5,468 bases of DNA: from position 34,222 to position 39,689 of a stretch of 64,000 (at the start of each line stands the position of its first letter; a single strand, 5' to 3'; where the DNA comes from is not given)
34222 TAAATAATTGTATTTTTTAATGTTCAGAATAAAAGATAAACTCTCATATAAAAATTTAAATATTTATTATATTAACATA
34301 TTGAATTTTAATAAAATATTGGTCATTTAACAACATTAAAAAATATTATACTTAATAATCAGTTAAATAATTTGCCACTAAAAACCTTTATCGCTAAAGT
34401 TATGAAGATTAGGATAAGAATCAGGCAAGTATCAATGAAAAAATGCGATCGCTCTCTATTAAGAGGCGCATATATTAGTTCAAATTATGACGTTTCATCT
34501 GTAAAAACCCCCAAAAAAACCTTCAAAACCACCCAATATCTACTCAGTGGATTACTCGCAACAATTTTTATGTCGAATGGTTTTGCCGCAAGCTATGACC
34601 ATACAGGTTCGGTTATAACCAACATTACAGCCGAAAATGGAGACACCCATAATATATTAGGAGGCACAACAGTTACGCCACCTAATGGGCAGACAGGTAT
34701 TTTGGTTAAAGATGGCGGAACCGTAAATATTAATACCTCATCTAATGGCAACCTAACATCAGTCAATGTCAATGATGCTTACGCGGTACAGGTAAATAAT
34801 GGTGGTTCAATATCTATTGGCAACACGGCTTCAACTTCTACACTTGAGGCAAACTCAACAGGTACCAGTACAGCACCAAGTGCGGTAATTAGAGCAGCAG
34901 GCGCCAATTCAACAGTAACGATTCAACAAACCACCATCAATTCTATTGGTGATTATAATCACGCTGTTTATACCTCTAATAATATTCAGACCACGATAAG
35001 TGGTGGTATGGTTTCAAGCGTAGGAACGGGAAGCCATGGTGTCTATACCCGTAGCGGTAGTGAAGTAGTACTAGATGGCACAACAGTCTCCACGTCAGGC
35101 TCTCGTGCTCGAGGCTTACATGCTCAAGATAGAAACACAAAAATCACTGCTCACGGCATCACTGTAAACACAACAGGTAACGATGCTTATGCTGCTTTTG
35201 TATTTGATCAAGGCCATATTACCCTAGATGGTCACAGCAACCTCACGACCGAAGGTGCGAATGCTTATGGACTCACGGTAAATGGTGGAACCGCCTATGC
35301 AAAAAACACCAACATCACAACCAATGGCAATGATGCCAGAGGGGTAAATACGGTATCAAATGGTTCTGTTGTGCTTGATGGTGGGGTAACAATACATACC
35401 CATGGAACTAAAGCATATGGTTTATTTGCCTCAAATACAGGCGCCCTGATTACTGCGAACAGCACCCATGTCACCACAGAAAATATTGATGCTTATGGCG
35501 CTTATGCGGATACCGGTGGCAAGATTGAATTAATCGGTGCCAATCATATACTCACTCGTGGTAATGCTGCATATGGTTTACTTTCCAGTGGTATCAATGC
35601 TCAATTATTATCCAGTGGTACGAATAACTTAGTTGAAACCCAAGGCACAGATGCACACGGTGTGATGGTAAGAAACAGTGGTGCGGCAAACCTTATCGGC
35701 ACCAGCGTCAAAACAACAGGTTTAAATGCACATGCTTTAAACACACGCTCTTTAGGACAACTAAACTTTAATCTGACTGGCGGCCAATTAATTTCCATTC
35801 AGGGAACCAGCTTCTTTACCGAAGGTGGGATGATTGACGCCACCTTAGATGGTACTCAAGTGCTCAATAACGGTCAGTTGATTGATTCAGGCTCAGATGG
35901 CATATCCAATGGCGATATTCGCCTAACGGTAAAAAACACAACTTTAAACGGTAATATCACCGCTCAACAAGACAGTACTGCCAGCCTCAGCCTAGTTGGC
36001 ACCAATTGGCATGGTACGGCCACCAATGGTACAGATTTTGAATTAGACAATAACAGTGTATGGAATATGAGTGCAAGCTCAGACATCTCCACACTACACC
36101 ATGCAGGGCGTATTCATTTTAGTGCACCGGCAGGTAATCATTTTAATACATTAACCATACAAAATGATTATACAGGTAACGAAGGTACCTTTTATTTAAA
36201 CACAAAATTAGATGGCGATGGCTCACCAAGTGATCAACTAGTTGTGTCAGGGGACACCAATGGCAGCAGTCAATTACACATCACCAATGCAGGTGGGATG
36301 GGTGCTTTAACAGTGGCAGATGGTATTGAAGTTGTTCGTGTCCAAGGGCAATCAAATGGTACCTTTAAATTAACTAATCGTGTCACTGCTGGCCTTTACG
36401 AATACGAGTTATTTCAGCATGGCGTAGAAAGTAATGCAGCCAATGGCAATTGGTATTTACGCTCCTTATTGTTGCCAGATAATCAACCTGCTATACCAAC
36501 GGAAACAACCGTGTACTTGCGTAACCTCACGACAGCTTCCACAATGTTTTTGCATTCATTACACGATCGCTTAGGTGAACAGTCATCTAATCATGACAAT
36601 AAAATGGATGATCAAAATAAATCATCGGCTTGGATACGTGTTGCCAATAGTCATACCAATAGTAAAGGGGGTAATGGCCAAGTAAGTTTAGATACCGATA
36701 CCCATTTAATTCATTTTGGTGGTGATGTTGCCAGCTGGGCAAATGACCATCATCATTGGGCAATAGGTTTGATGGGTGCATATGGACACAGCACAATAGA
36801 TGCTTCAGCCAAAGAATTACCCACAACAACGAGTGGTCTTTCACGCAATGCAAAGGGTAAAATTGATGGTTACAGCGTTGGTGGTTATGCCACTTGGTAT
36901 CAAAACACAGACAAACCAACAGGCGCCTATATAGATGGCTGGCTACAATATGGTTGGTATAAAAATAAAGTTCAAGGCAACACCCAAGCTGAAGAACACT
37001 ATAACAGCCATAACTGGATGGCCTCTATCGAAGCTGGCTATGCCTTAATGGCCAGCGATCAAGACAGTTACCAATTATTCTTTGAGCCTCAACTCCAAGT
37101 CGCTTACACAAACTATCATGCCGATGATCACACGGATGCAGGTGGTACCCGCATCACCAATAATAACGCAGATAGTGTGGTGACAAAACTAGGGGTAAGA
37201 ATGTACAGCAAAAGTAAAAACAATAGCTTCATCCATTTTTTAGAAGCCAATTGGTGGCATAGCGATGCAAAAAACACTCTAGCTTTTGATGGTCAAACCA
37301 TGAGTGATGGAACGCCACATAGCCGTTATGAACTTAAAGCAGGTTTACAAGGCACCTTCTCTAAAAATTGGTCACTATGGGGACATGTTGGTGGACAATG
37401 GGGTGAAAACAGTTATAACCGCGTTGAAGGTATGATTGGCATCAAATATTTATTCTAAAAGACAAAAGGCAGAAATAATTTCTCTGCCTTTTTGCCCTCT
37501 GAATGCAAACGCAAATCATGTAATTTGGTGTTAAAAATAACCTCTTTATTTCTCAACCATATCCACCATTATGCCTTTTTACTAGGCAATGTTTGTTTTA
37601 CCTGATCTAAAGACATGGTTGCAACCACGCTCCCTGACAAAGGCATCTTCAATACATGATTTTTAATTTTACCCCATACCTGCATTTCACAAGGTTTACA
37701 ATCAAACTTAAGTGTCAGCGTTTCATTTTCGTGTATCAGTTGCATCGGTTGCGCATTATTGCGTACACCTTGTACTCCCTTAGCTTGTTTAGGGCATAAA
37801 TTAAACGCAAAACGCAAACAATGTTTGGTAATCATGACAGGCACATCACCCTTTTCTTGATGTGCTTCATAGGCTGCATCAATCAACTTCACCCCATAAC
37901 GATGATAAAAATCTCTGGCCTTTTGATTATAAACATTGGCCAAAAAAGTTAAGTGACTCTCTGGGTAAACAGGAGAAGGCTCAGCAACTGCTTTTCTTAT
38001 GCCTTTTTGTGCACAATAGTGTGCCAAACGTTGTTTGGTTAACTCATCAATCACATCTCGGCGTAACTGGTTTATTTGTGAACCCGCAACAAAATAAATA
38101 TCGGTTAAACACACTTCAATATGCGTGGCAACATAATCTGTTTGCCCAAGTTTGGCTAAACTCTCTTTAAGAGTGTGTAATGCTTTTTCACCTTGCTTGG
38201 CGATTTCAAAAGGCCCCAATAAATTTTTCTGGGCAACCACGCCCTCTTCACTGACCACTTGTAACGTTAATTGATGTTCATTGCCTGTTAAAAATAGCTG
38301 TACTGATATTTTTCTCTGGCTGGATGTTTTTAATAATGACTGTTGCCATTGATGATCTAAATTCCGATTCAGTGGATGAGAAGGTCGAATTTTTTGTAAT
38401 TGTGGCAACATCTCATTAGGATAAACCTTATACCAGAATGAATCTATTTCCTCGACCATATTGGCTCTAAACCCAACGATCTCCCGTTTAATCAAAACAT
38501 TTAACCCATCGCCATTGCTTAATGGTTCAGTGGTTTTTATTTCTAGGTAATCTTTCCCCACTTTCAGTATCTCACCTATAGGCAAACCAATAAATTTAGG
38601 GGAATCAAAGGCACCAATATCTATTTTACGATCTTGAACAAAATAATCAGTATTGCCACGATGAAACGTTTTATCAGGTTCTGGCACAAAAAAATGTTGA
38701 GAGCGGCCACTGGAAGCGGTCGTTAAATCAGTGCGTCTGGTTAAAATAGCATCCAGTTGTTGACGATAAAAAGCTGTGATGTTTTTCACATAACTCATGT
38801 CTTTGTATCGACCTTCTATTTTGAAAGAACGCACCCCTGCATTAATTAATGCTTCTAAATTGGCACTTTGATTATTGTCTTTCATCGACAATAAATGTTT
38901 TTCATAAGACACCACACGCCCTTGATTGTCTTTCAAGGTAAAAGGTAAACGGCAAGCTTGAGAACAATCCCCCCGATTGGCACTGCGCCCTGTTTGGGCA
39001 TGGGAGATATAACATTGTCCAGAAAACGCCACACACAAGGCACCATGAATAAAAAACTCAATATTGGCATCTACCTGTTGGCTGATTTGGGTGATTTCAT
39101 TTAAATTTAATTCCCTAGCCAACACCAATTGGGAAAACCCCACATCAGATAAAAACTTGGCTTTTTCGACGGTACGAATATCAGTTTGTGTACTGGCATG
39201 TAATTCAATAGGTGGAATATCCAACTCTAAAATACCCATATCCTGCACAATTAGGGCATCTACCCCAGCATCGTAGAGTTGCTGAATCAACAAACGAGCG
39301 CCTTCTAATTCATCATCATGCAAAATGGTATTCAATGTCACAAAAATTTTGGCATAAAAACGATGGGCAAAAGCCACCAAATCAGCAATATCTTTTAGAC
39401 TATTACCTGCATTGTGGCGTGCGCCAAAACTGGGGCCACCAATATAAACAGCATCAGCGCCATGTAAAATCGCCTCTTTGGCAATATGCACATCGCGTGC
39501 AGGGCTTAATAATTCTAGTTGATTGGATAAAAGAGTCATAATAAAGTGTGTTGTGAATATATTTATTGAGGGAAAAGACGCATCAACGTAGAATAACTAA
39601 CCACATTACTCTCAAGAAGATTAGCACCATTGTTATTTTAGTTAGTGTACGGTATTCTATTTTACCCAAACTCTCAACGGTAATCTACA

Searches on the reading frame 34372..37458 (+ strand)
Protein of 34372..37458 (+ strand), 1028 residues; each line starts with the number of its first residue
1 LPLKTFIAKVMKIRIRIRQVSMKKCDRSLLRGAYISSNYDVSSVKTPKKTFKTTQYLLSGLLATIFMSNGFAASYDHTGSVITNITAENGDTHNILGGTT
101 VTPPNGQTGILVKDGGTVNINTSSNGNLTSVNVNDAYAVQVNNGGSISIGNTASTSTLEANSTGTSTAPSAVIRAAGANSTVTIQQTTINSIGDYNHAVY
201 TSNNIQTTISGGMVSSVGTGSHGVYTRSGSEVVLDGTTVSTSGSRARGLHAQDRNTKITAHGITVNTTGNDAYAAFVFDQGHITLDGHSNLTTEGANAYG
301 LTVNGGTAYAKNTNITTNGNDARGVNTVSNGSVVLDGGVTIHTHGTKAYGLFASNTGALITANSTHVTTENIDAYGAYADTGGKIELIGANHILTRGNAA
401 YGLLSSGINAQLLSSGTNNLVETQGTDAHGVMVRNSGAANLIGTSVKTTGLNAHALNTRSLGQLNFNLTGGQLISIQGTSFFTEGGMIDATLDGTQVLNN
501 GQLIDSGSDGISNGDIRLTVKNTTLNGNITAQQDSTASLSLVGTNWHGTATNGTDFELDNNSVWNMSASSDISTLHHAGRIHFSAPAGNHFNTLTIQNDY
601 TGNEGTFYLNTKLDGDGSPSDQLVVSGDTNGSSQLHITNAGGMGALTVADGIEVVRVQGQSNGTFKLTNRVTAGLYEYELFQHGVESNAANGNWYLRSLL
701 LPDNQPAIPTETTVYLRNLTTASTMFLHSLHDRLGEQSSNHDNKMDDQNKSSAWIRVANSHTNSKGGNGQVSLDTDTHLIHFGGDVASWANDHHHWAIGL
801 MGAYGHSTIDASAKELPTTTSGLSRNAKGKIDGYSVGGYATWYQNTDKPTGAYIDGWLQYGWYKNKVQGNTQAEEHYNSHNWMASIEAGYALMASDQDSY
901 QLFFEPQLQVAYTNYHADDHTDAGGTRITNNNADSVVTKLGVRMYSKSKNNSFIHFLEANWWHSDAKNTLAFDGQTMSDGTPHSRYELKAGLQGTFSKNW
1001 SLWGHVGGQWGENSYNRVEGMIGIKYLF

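Call 8: search_protein_families(library=pfam, proteins=[window:34372-37458:+], max_evalue=0.001)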
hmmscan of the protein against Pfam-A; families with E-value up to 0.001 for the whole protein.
window:34372-37458:+ (1028 aa): 2 families
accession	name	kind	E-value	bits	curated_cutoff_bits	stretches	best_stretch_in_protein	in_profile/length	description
PF03797.25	Autotransporter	-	2e-40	139.6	26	1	753-1006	1-254/255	Autotransporter beta-domain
PF18883.6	AC_1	-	7e-36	123.1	27.1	1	570-680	1-114/114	Autochaperone Domain Type 1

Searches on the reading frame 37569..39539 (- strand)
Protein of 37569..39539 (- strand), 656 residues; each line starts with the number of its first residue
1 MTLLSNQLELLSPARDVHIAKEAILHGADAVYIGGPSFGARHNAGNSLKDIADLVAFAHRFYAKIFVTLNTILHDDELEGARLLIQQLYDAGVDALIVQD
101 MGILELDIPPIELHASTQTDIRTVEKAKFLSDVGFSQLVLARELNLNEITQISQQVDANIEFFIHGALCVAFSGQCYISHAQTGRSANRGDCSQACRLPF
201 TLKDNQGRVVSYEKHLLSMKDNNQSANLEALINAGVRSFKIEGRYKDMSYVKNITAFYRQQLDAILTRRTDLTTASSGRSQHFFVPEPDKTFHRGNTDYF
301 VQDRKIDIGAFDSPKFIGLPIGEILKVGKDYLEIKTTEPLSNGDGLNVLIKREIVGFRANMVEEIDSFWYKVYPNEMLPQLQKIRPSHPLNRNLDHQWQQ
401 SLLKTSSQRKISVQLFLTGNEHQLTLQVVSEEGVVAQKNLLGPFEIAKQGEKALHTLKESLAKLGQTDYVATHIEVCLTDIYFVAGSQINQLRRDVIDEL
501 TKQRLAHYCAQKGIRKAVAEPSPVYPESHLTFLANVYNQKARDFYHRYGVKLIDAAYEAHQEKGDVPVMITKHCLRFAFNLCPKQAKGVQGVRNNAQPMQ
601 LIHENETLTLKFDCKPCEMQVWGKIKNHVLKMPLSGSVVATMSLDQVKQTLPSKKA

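Call 8: search_protein_families(library=pfam, proteins=[window:37569-39539:-], max_evalue=0.001)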
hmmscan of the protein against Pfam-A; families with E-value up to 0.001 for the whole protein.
window:37569-39539:- (656 aa): 2 families
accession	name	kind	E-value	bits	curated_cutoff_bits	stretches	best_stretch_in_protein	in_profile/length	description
PF01136.24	Peptidase_U32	-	7.7e-73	245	22.4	1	80-304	3-230/233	Peptidase family U32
PF12392.13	DUF3656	-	1.9e-18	67.6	22.1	1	391-505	2-109/109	Collagenase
